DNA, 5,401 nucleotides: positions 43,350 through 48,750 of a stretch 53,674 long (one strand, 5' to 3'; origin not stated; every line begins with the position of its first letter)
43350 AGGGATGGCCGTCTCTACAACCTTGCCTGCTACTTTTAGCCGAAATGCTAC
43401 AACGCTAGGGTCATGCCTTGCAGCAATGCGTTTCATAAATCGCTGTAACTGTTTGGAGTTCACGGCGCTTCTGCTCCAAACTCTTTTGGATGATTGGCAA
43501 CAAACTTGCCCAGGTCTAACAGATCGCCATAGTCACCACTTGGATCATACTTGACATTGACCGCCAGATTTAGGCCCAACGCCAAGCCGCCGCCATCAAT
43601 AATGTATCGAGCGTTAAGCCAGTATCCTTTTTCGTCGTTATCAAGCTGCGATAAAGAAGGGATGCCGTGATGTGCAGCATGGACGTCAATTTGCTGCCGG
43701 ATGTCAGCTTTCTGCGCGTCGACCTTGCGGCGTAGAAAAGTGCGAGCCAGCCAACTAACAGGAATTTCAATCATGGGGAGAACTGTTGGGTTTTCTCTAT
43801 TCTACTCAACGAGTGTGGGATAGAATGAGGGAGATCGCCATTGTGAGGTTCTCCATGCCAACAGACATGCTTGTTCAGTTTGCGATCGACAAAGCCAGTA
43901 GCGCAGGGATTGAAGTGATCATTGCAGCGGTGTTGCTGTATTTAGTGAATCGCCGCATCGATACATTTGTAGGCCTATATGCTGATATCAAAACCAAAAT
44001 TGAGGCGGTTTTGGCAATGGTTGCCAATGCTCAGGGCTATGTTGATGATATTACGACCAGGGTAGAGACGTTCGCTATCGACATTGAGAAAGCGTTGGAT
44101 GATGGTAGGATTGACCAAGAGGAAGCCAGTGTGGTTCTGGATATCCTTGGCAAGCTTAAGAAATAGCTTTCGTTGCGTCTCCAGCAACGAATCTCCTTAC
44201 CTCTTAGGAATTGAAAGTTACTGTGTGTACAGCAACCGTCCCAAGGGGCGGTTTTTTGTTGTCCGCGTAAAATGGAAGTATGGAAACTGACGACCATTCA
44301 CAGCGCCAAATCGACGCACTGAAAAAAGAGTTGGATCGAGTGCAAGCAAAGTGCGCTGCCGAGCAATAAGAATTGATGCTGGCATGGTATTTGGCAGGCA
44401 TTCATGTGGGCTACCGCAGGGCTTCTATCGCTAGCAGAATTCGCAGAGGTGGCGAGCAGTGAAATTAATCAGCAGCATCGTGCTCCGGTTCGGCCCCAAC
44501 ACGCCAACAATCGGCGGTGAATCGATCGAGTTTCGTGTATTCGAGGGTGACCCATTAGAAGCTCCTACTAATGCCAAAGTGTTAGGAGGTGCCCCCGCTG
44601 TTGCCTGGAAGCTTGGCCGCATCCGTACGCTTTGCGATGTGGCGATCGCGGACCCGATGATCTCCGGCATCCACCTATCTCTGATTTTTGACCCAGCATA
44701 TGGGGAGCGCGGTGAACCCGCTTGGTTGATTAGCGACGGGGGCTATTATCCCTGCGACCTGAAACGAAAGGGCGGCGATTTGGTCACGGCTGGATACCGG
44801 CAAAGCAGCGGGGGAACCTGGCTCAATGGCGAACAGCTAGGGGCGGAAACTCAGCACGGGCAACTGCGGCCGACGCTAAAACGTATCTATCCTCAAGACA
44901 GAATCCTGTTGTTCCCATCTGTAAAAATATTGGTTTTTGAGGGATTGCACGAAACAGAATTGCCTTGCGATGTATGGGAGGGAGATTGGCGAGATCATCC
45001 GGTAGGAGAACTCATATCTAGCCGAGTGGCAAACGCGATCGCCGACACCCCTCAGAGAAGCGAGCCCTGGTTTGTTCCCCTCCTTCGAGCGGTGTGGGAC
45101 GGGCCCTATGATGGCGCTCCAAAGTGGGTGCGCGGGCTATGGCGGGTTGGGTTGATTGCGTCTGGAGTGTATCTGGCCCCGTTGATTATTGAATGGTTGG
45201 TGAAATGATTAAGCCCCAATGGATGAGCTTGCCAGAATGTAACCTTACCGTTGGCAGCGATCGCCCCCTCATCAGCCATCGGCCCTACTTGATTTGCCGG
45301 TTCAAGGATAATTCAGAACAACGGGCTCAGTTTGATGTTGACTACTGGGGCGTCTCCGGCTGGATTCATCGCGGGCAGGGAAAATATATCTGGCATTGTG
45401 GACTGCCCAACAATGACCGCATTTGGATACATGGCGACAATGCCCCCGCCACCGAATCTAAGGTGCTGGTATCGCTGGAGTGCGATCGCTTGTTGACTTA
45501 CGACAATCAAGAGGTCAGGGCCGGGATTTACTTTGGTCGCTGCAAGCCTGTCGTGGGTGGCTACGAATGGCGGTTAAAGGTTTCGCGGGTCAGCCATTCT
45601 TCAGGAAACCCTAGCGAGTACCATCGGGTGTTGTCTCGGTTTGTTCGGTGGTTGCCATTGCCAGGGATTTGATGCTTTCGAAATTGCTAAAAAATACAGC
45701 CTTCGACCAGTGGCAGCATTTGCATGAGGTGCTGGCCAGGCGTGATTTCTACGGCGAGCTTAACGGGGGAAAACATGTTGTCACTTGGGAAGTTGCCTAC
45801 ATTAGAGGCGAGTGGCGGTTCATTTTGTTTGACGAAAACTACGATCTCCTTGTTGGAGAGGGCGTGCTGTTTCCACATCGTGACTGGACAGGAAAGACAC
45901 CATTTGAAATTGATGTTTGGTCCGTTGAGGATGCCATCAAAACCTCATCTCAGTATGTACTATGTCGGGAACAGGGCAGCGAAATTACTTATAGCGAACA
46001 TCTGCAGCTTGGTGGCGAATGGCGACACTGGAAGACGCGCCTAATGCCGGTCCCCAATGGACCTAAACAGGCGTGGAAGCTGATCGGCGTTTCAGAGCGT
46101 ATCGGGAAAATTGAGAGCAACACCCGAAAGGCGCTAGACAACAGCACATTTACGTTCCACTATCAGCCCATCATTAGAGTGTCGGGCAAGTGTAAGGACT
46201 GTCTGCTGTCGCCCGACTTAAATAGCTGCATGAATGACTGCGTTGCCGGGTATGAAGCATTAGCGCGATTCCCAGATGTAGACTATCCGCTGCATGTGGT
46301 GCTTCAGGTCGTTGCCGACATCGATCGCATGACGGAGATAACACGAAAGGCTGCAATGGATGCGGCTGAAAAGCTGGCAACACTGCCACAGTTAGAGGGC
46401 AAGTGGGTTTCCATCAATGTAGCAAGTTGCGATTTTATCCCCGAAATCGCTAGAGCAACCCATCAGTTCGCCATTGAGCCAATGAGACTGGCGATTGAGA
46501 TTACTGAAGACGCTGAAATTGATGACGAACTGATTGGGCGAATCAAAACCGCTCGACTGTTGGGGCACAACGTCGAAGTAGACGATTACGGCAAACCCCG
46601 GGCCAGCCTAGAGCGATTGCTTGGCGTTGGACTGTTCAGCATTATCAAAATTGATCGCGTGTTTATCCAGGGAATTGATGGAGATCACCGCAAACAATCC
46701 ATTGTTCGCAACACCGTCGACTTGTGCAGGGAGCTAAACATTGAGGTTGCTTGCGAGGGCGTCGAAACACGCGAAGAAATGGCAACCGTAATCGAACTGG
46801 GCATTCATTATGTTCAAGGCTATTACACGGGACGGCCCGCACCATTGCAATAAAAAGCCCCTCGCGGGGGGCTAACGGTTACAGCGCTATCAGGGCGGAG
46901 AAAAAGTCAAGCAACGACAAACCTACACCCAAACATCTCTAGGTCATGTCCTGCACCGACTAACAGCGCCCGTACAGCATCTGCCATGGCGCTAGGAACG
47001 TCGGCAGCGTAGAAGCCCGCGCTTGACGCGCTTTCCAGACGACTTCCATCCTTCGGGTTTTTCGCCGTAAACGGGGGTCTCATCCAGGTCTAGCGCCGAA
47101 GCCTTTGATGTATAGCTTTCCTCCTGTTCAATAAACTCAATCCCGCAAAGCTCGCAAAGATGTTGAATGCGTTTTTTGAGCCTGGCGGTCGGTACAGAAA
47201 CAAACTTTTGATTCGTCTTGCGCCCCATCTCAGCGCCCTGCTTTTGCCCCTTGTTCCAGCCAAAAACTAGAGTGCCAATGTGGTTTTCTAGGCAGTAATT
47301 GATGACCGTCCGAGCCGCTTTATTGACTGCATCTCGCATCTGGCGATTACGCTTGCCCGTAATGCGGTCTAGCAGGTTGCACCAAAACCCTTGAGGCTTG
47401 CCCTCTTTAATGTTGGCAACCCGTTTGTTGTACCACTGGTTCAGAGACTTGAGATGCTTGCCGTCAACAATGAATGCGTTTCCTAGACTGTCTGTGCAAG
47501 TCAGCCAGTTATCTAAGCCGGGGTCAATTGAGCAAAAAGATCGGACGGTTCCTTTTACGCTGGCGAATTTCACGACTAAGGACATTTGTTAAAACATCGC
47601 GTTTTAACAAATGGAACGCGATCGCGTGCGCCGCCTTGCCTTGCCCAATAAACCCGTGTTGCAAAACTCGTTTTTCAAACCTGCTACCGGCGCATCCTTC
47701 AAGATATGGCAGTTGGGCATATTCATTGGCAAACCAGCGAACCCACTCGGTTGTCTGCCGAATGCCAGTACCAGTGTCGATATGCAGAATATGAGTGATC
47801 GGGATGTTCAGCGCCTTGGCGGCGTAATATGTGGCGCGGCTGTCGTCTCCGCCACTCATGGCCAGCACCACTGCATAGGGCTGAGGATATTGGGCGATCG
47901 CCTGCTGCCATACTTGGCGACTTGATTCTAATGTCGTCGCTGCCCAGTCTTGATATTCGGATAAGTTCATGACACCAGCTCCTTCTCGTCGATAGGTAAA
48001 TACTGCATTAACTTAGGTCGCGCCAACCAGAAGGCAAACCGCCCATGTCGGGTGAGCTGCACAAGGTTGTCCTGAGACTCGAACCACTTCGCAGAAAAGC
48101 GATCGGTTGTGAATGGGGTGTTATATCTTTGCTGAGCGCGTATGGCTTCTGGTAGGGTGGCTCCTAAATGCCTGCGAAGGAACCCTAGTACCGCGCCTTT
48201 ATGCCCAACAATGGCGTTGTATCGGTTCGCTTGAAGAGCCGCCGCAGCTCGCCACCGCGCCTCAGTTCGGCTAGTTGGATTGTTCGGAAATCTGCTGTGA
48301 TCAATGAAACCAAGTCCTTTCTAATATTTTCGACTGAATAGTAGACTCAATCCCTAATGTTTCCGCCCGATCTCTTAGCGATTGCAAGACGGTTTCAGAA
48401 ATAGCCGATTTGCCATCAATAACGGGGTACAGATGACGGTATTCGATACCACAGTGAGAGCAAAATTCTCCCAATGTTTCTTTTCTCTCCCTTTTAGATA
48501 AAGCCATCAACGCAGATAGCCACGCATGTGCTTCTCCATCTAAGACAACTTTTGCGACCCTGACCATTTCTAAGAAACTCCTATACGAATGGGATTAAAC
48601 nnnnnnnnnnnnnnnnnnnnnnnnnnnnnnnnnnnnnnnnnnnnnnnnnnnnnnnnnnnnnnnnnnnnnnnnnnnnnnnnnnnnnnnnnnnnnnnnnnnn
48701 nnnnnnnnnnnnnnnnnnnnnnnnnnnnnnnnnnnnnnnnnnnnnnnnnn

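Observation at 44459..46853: Translationally coupled FHA / unknown / EAL operon: a phage-encoded c-di-GMP and phospho-threonine signalling module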

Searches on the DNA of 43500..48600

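Call 76: search_rna_families(source=window, start=43500, end=48600, threshold=evalue, max_evalue=1)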
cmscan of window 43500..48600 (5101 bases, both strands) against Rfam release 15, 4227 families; matches with E-value up to 1: 1.
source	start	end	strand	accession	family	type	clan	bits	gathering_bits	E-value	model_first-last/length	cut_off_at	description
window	46345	46396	+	RF03140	S4-Clostridia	Cis-reg; leader;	CL00119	20.3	37.5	0.31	1-55/55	no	S4-Clostridia ribosomal protein leader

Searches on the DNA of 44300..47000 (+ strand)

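Call 5: search_dna_similar(query=window:44300-47000:+, collection=phages, mode=near)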
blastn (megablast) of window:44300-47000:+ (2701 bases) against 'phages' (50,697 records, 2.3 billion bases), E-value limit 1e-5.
No match.

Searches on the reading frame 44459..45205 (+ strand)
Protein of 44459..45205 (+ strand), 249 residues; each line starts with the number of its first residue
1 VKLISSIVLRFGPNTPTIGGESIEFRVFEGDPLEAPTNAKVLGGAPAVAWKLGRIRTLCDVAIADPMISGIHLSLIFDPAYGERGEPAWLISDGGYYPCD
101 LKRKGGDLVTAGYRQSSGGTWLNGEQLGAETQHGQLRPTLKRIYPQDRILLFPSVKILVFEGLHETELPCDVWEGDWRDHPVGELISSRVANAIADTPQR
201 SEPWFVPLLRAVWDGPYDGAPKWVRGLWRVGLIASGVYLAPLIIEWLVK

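Call 3: search_protein_families(library=pfam, proteins=[window:44459-45205:+], max_evalue=1)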
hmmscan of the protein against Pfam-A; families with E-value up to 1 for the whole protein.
window:44459-45205:+ (249 aa): 2 families
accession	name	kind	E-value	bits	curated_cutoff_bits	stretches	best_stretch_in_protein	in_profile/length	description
PF00498.31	FHA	-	4.3e-05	24.3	20.7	1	50-129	1-53/67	FHA domain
PF16697.10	Yop-YscD_cpl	-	0.098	13.4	33.2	1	49-78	18-46/94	Inner membrane component of T3SS, cytoplasmic domain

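Call 6: search_protein_families(library=phrogs, proteins=[window:44459-45205:+], max_evalue=0.01)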
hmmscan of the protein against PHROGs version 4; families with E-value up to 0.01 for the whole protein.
window:44459-45205:+ (249 aa): 0 families

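Call 18: find_homologous_proteins(query=window:44459-45205:+, max_evalue=0.01)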
Query window:44459-45205:+ (249 aa): 1 proteins with E <= 0.01 among 829 candidates.
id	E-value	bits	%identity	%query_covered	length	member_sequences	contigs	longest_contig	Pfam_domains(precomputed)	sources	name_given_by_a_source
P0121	1.3e-168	578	100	100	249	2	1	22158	-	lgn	-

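Call 61: search_dna_similar(query=window:44459-45205:+, collection=phages, mode=protein, max_evalue=0.1)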
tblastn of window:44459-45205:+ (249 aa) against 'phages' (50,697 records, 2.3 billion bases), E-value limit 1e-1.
No match.

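Call 72: search_solved_structures(query=A3, max_evalue=1, show_alignments=2)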
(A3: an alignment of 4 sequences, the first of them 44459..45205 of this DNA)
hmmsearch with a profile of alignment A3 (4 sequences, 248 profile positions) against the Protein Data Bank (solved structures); distinct sequences matched with E-value up to 1: 14.
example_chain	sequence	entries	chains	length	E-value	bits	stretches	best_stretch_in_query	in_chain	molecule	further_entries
1mzk_A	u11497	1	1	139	0.0045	20.1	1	52-158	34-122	KINASE ASSOCIATED PROTEIN PHOSPHATASE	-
2n84_A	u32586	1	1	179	0.0052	20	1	50-121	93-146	Uncharacterized protein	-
3gqs_A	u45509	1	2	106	0.0085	19.3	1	51-94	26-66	Adenylate cyclase-like protein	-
2jpe_A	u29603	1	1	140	0.01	19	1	50-86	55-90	Nuclear inhibitor of protein phosphatase 1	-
7zr1_E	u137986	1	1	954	0.014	18.6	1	50-132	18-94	FHA domain-containing protein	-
5z56_X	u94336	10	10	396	0.022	17.9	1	49-80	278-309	Smad nuclear-interacting protein 1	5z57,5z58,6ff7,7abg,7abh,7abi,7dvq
3vpy_A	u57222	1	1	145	0.042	17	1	35-82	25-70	FHA domain-containing protein DDL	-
6ccd_A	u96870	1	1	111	0.069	16.3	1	53-94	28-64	ABC transporter ATP-binding/permease protein Rv1747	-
1uht_A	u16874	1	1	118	0.14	15.3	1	52-121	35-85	expressed protein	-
3hx1_A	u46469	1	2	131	0.14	15.3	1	52-121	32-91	Slr1951 protein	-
5yyx_A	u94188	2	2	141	0.17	15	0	53-118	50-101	Meiosis-specific serine/threonine-protein kinase MEK1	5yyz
2jqj_A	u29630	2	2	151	0.18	14.9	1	48-121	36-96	DNA damage response protein kinase DUN1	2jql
1lgq_A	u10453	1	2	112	0.31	14.1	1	51-90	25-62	cell cycle checkpoint protein CHFR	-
1lgp_A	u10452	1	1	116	0.34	14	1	51-89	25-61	cell cycle checkpoint protein CHFR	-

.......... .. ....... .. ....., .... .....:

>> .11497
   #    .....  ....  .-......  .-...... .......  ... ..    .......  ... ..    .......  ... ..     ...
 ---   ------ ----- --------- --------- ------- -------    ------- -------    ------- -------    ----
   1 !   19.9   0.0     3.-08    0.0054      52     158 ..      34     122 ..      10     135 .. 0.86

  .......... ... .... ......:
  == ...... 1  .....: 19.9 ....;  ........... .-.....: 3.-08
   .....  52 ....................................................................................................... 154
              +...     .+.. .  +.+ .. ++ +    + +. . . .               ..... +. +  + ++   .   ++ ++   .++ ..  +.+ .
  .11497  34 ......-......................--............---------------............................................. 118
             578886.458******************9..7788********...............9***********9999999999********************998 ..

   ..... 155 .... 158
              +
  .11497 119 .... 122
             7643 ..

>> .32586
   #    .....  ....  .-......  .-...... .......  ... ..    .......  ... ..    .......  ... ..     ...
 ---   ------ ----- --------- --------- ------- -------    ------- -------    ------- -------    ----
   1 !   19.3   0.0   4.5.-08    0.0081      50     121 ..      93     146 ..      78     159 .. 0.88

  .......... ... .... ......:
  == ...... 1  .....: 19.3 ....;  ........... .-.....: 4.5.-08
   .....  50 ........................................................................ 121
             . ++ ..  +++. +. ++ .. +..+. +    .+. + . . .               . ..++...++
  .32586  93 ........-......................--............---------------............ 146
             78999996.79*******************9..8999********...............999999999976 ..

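Call 75: search_protein_families(library=ncbifam, proteins=[window:44459-45205:+], max_evalue=0.01)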
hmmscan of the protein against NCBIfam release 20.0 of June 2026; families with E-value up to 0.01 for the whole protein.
window:44459-45205:+ (249 aa): 0 families

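Call 84: search_protein_families(library=padloc, proteins=[window:44459-45205:+], max_evalue=0.01)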
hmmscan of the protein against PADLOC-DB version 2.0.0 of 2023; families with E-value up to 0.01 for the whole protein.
window:44459-45205:+ (249 aa): 0 families
